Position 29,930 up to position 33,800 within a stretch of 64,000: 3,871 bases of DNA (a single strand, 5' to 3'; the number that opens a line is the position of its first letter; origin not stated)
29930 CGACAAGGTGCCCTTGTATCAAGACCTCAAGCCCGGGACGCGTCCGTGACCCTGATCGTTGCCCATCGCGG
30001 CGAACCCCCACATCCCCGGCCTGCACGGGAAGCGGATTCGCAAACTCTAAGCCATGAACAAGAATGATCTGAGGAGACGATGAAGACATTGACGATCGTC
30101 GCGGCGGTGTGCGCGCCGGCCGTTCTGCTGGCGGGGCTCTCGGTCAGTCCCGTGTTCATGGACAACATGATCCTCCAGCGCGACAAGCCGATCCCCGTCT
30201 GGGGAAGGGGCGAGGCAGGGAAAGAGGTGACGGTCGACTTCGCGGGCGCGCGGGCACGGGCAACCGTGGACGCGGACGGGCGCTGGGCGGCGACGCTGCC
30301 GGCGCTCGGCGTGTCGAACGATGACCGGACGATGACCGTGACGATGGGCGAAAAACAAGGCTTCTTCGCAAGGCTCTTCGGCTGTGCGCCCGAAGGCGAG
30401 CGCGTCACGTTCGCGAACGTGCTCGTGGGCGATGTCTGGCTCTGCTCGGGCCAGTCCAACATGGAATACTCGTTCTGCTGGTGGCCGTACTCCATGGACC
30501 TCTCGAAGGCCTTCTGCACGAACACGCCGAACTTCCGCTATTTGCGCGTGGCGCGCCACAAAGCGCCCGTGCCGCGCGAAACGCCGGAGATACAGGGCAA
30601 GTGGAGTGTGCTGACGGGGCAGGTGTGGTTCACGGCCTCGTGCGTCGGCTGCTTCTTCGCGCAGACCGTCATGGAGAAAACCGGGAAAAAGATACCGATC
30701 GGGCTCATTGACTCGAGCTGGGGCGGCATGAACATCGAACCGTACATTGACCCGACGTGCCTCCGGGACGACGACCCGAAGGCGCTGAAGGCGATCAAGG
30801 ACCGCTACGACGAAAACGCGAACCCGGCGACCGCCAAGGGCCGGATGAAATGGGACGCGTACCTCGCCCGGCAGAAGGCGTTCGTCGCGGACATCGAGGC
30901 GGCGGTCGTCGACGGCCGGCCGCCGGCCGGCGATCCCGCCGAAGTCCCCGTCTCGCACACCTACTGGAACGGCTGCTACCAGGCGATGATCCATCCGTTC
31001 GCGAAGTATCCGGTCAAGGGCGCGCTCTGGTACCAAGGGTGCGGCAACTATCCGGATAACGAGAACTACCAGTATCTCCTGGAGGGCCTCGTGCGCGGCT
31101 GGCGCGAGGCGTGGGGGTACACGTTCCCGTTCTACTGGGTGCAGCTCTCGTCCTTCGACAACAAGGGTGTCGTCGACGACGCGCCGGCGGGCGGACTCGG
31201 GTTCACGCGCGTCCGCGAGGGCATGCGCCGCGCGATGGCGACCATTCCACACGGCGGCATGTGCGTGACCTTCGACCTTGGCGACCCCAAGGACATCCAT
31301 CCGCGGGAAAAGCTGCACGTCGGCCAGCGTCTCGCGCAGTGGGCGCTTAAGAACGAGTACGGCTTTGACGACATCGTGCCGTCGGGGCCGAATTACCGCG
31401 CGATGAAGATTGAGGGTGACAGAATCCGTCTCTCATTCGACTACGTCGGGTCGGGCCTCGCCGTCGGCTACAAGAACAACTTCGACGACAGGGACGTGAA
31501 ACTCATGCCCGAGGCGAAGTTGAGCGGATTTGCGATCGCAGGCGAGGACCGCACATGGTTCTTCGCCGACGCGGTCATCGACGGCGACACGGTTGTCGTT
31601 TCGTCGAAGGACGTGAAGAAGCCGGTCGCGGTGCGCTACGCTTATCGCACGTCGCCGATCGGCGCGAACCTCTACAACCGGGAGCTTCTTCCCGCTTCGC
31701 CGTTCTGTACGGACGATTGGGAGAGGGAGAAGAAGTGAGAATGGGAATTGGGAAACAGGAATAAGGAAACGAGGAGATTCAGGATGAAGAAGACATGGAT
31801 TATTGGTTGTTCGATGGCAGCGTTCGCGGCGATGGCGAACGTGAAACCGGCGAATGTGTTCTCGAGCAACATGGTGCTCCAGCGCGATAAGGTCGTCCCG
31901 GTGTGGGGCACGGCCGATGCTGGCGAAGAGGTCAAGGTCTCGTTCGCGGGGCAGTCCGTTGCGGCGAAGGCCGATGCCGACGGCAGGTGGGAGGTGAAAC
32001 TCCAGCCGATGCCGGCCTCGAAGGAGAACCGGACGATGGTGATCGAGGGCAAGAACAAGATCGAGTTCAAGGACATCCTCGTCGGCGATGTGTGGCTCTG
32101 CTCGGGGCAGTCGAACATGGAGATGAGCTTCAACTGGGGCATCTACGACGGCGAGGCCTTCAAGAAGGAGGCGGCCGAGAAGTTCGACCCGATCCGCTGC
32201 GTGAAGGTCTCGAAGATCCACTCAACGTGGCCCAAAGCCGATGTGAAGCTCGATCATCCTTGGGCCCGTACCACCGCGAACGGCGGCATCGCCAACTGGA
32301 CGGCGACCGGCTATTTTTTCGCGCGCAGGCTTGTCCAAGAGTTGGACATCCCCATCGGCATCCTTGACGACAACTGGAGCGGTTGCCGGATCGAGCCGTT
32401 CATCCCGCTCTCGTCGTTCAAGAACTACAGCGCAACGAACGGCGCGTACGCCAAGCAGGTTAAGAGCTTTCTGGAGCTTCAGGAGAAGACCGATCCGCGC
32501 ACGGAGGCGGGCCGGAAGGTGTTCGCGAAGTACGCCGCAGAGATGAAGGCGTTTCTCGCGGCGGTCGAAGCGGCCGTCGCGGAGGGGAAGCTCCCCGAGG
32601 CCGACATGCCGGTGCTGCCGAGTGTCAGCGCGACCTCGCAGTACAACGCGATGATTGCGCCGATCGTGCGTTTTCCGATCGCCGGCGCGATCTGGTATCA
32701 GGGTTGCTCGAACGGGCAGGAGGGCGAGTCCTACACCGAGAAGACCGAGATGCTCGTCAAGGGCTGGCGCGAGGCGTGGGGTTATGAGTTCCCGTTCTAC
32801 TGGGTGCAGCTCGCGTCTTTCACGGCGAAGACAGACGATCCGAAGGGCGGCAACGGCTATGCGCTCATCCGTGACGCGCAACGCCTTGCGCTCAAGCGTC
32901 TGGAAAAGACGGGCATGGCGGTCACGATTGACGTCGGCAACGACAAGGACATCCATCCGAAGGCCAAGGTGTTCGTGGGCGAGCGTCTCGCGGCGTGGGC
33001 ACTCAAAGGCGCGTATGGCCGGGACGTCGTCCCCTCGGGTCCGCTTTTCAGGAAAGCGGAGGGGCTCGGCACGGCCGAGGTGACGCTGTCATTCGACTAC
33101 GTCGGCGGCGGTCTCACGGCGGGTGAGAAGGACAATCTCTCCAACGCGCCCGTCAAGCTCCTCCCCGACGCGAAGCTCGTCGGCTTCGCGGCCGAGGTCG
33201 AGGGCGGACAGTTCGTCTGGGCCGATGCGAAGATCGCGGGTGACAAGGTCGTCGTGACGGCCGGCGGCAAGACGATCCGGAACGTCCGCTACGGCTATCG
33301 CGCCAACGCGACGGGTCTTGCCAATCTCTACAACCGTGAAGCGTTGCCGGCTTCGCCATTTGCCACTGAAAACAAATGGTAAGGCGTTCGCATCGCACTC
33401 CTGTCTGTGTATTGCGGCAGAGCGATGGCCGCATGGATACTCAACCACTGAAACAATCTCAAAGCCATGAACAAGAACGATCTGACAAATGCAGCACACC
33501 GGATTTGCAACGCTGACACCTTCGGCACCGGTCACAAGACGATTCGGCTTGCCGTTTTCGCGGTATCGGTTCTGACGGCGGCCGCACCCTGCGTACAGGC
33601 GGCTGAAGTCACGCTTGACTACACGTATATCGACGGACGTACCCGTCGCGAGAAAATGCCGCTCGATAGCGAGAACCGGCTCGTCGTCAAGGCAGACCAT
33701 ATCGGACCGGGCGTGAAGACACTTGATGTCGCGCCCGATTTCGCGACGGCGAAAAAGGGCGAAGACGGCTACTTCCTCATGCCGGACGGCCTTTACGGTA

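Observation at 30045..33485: Near-identical 28-nt element at the translation start of two unrelated genes (uORF in one, in-frame N-terminus in the other)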

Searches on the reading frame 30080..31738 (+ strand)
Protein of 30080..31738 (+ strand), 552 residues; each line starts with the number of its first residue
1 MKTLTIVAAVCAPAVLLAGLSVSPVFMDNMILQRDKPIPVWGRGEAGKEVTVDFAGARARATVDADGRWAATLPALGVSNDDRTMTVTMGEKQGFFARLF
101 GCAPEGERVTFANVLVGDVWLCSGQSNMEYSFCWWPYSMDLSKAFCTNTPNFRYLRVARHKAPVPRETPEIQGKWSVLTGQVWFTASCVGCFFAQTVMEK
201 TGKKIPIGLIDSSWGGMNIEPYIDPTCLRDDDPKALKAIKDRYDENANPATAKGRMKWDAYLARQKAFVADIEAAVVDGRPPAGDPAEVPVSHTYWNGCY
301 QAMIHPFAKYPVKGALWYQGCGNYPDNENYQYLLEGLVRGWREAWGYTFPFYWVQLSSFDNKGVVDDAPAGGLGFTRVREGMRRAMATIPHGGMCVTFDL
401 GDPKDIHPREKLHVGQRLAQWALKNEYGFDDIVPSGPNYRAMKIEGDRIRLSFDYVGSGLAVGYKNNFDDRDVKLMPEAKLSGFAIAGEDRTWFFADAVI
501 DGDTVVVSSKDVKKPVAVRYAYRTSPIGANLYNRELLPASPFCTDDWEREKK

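Call 10: search_protein_families(library=pfam, proteins=[window:30080-31738:+])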
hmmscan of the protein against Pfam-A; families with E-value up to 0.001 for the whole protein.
window:30080-31738:+ (552 aa): 1 family
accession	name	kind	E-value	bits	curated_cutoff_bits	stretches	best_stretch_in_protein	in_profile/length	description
PF03629.24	SASA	-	6.1e-11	42.8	24.8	2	300-420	105-222/226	Carbohydrate esterase, sialic acid-specific acetylesterase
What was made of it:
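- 30080..31738 (+): SASA-1 esterase (552 aa). The start is confirmed by orthologues that begin at the equivalent MKK... codon. Pfam PF03629 (call 10).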

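Call 31: find_homologous_proteins(query=window:30080-31738:+)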
Query window:30080-31738:+ (552 aa): 6071 proteins with E <= 0.001 among 8000 candidates; the best 120 are listed.
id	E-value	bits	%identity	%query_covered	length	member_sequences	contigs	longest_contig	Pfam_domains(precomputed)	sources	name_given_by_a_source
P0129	0.0e+0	1318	100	100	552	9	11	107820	PF03629.25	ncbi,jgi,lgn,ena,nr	ncbi:MAG TPA: hypothetical protein P5125_02260 [Kiritimatiellia bacterium]|jgi:sialate O-acetylester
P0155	5.0e-292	988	75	100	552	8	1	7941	PF03629.25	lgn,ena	-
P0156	2.1e-277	939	73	98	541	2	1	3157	PF03629.25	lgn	-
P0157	1.9e-256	870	69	99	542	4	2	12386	PF03629.25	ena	-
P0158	1.3e-130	455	46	94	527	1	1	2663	PF03629.25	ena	-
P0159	3.2e-130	453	45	99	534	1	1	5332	PF03629.25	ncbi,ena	-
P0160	4.6e-130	453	45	97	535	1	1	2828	PF03629.25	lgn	-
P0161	4.0e-129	450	45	99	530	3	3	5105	PF03629.25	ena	-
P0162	2.1e-128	447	44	99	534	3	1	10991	PF03629.25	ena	-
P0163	1.1e-127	445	43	96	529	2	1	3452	PF03629.25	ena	-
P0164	1.1e-127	445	43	99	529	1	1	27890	PF03629.25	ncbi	-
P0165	4.2e-127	443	43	98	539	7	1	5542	PF03629.25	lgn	-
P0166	4.6e-126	440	45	95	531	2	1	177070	PF03629.25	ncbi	ncbi:MAG: sialate O-acetylesterase [Kiritimatiellia bacterium]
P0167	5.5e-126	439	43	99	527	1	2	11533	PF03629.25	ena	-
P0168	1.4e-124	435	43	99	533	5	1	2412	PF03629.25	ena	-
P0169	5.1e-124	433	44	99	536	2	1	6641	PF03629.25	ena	-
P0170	3.4e-123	430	43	98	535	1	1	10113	PF03629.25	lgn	-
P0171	3.7e-123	430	42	99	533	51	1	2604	PF03629.25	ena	-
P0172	6.8e-123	429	44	99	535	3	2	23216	PF03629.25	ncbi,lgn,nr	ncbi:MAG: sialate O-acetylesterase [Kiritimatiellae bacterium]|nr:sialate O-acetylesterase [Kiritima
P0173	1.8e-122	428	44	95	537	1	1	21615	PF03629.25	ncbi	-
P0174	9.0e-122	426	44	98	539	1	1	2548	PF03629.25,PF28112.1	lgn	-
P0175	1.4e-121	425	45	97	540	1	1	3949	PF03629.25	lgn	-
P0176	4.8e-121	423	41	99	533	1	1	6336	PF03629.25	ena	-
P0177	5.8e-121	423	44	95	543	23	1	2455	PF03629.25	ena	-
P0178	6.0e-121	423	42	96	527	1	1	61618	PF03629.25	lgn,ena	-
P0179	6.5e-121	423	42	99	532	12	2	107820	PF03629.25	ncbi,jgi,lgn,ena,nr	ncbi:MAG TPA: sialate O-acetylesterase [Kiritimatiellia bacterium]|nr:sialate O-acetylesterase [Kiri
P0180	1.8e-120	421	41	99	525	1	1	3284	PF03629.25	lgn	-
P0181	2.6e-120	421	43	95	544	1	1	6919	PF03629.25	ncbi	-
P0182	2.8e-120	421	43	95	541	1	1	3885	PF03629.25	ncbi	-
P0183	4.9e-120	420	43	95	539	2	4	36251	PF03629.25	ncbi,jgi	jgi:sialate O-acetylesterase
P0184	8.0e-119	416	43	98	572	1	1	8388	PF03629.25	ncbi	-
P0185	9.0e-119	416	41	97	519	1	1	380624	PF03629.25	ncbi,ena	-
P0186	2.2e-118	414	44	99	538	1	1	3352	PF03629.25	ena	-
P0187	2.6e-118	414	41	96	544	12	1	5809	PF03629.25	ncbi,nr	ncbi:MAG: sialate O-acetylesterase [Kiritimatiellia bacterium]|nr:sialate O-acetylesterase [Kiritima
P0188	5.2e-118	413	42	100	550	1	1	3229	PF03629.25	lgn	-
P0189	6.4e-118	413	43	99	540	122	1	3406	PF03629.25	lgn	-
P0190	1.2e-117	412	43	95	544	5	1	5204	PF03629.25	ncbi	-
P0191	1.2e-117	412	42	99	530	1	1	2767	PF03629.25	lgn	-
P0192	5.9e-117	410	42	96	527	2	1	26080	PF03629.25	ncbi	-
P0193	9.5e-117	409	43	98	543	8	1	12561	PF03629.25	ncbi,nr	ncbi:MAG: hypothetical protein IJT64_02235 [Kiritimatiellae bacterium]|nr:hypothetical protein [Kiri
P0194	1.5e-116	408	43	97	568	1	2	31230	PF03629.25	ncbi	-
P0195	1.9e-116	408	41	99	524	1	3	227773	PF03629.25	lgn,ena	-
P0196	2.1e-116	408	42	99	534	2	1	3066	PF03629.25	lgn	-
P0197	2.6e-116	408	42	95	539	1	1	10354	PF03629.25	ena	-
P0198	2.8e-116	407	43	95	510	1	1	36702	PF03629.25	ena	-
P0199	1.4e-115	405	40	96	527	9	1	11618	PF03629.25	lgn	-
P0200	2.1e-115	405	41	99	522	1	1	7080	PF03629.25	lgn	-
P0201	5.2e-115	403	42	95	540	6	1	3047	PF03629.25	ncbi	-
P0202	5.3e-115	403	41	98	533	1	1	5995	PF03629.25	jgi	jgi:sialate O-acetylesterase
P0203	1.5e-114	402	42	95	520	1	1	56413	PF03629.25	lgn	-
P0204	2.6e-114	401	43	96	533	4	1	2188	PF03629.25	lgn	-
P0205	7.3e-114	399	42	96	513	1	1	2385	PF03629.25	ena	-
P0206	7.9e-114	399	43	96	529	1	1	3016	PF03629.25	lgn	-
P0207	9.5e-114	399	42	97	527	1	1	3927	PF03629.25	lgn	-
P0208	9.8e-114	399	41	99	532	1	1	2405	PF03629.25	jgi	jgi:sialate O-acetylesterase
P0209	1.3e-113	399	41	99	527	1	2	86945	PF03629.25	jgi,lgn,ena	-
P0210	3.6e-113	397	42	96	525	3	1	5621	PF03629.25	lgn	-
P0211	1.6e-112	395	40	99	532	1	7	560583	PF03629.25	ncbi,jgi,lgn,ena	-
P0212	1.7e-112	395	41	99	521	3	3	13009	PF03629.25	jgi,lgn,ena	jgi:sialate O-acetylesterase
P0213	2.6e-112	394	42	96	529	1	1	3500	PF03629.25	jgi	jgi:sialate O-acetylesterase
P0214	3.5e-112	394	43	95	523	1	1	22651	PF03629.25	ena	-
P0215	4.0e-112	394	41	97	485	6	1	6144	PF03629.25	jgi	jgi:sialate O-acetylesterase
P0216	4.3e-112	394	42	96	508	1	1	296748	PF03629.25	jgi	jgi:sialate O-acetylesterase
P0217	7.5e-112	393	42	95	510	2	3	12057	PF03629.25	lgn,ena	-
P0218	8.9e-112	393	41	99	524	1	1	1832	PF03629.25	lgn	-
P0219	9.6e-112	392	42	96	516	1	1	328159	PF03629.25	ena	-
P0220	1.1e-111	392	41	96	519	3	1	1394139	PF03629.25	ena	-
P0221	1.2e-111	392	40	99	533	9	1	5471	PF03629.25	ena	-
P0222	1.9e-111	391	41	99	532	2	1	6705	PF03629.25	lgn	-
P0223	2.4e-111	391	42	98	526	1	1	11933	PF03629.25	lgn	-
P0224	4.2e-111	390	41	99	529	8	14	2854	PF03629.25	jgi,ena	jgi:sialate O-acetylesterase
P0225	5.5e-111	390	41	99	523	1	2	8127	PF03629.25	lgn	-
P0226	5.8e-111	390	41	99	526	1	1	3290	PF03629.25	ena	-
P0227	6.7e-111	390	40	99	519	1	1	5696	PF03629.25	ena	-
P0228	6.7e-111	390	42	97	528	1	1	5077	PF03629.25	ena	-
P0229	8.5e-111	389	41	98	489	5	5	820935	PF03629.25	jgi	jgi:sialate O-acetylesterase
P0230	1.0e-110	389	42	96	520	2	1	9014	PF03629.25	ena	-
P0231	1.0e-110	389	43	98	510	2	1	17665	PF03629.25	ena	-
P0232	1.5e-110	389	41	98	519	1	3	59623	PF03629.25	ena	-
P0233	1.6e-110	388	41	99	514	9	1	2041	PF03629.25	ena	-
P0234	2.3e-110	388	41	99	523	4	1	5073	PF03629.25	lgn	-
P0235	2.4e-110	388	41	98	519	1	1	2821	PF03629.25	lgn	-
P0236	2.5e-110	388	41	99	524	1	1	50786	PF03629.25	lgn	-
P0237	2.6e-110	388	43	99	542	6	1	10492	PF03629.25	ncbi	-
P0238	3.0e-110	387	43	95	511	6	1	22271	PF03629.25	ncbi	-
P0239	3.1e-110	387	41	95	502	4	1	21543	PF03629.25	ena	-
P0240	3.1e-110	387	40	98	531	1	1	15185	PF03629.25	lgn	-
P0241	4.0e-110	387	40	98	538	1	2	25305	PF03629.25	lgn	-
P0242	4.0e-110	387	41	96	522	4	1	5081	PF03629.25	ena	-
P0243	5.1e-110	387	40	96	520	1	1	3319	PF03629.25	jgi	jgi:sialate O-acetylesterase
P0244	9.4e-110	386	41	99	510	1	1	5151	PF03629.25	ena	-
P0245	1.1e-109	386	41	96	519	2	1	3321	PF03629.25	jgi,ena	jgi:sialate O-acetylesterase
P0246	1.2e-109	386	41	98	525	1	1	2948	PF03629.25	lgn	-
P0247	1.4e-109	385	42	96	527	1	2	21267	PF03629.25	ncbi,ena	-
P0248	2.2e-109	385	42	95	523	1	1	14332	PF03629.25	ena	-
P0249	2.3e-109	385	40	99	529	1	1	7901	PF03629.25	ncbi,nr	ncbi:MAG: 9-O-acetylesterase [Verrucomicrobia bacterium]|nr:9-O-acetylesterase [Verrucomicrobiota ba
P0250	2.7e-109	384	42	95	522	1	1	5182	PF03629.25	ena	-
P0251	3.2e-109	384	42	99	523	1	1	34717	PF03629.25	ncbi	ncbi:MAG: sialate O-acetylesterase [Planctomycetota bacterium]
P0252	3.6e-109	384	39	99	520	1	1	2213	PF03629.25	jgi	-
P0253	3.8e-109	384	40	98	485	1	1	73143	PF03629.25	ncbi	-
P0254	4.5e-109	384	43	95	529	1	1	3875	PF03629.25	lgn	-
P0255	4.6e-109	384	40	99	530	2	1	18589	PF03629.25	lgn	-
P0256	5.1e-109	383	42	99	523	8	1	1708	PF03629.25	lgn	-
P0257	6.0e-109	383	41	97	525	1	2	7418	PF03629.25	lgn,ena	-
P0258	6.7e-109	383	41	98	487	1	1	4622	PF03629.25,PF17936.8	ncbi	-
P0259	7.3e-109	383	40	96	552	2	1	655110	PF03629.25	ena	-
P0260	1.1e-108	382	41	97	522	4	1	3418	PF03629.25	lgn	-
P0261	1.4e-108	382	40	96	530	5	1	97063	PF03629.25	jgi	jgi:sialate O-acetylesterase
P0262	1.6e-108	382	42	96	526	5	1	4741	PF03629.25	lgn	-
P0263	1.7e-108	382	41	99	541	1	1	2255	PF03629.25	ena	-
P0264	2.3e-108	381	41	98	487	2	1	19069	PF03629.25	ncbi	-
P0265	2.4e-108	381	41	99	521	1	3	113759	PF03629.25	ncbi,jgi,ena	-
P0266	2.6e-108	381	39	99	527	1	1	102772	PF03629.25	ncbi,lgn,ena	-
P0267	3.0e-108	381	39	99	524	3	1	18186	PF03629.25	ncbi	-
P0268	3.1e-108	381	41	96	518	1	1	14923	PF03629.25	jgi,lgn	jgi:sialate O-acetylesterase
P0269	3.7e-108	381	41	98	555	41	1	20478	PF03629.25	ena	-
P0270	3.8e-108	381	42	95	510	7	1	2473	PF03629.25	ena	-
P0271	4.0e-108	380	40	99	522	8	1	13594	PF03629.25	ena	-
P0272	4.6e-108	380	40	99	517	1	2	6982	PF03629.25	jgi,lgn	-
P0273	5.6e-108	380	40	96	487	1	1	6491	PF03629.25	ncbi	-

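Call 32: find_encoding_contigs(protein=P0155, flank=8000, max_places=4)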
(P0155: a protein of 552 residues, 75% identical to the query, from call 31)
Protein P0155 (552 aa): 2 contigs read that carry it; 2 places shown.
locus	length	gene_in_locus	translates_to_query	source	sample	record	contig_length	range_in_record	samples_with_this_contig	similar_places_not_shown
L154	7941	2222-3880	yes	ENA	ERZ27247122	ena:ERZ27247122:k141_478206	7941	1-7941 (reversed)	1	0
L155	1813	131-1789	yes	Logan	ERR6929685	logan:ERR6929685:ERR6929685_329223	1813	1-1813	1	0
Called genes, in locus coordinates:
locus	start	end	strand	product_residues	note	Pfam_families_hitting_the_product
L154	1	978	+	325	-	?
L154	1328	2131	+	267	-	PF01256:Carb_kinase, PF02110:HK (weak)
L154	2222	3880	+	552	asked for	PF03629:SASA (weak)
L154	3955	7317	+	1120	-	PF17389:Bac_rhamnosid6H, PF22422:MGH1-like_GH (weak)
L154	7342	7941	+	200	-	?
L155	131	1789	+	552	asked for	PF03629:SASA (weak)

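Call 33: find_encoding_contigs(protein=P0157, flank=8000, max_places=4)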
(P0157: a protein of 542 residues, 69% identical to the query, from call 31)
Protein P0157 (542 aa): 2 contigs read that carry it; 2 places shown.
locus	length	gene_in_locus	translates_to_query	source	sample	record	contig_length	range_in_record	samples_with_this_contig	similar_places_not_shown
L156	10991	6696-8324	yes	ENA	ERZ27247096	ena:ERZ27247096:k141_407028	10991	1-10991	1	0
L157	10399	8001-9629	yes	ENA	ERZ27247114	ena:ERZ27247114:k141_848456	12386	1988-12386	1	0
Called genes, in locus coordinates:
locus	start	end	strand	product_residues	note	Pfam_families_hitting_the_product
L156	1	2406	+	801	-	?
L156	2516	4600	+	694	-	-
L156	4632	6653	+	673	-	PF17678:Glyco_hydro_92N, PF07971:Glyco_hydro_92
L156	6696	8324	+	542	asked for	PF03629:SASA (weak)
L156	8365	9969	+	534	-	PF03629:SASA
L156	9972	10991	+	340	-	?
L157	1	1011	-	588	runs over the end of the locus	PF07730:HisKA_3, PF02518:HATPase_c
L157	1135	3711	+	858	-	PF22666:Glyco_hydro_2_N2, PF00703:Glyco_hydro_2, PF17786:Mannosidase_ig, PF18368:Ig_GlcNase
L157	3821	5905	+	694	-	-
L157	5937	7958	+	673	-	PF17678:Glyco_hydro_92N, PF07971:Glyco_hydro_92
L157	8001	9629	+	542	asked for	PF03629:SASA (weak)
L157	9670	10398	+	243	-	?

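Call 34: find_encoding_contigs(protein=P0156, flank=8000, max_places=4)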
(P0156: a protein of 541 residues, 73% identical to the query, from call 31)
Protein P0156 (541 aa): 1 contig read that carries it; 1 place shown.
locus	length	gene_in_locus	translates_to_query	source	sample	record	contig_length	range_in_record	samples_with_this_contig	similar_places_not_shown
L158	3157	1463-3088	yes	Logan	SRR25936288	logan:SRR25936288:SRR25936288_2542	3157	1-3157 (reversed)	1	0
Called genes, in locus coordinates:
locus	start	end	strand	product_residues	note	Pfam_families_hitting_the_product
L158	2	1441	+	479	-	?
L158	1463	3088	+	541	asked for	PF03629:SASA (weak)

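Call 57: search_protein_families(library=pfam, proteins=[L158:2-1441:+, L156:9972-10991:+], max_evalue=0.01)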
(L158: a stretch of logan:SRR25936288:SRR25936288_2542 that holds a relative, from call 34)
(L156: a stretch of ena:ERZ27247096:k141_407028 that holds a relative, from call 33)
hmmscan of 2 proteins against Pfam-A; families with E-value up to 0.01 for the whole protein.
L158:2-1441:+ (479 aa): 0 families

L156:9972-10991:+ (340 aa): 3 families
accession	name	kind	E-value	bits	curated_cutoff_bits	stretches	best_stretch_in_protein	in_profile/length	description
PF02836.23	Glyco_hydro_2_C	-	1.3e-08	34.8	21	1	273-340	6-73/302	Glycosyl hydrolases family 2, TIM barrel domain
PF00703.27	Glyco_hydro_2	-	2.6e-07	31.8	23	1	206-266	37-109/109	Glycosyl hydrolases family 2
PF02837.24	Glyco_hydro_2_N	-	9.9e-06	26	28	1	40-171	33-165/169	Glycosyl hydrolases family 2, sugar binding domain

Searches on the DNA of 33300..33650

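Call 53: search_rna_families(source=window, start=33300, end=33650, threshold=evalue, max_evalue=1)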
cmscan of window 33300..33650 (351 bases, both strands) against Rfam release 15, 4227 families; matches with E-value up to 1: 0.
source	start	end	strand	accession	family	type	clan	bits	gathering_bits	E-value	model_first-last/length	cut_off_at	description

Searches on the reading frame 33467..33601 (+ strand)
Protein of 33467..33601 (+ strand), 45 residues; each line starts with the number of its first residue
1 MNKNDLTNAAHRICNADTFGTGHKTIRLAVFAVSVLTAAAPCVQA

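Call 64: find_homologous_proteins(query=window:33467-33601:+, max_evalue=10)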
Query seq(45 aa): no candidate shares three 5-residue words with the query. No homologue found.
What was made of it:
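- Tried and rejected: The word-indexed search returned nothing, not even the query's own protein, so it is uninformative (call 64).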

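Call 70: search_protein_representatives(protein=window:33467-33601:+)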
Query: 45 residues. Proteins with E-value up to 0.001 (for the whole library): 3; up to 1e-10: 0; up to 1e-30: 0. The best 3 are listed.
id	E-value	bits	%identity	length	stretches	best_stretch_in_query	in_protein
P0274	8.1e-08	47.2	33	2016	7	12-42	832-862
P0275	8.7e-07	44.1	32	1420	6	4-34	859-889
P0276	7.5e-05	38.2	38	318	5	11-42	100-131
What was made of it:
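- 33467..33538 (+): Lineage-specific 24-codon N-terminal extension of DUF5696 (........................). It is an orphan sequence. No relatives of the extension were found (call 70).
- On Extended signal peptide region (ESPR) of autotransporters: The extension has no relatives (call 70).
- Tried and rejected: The exhaustive HMMER search found only low-complexity repeat proteins (call 70).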
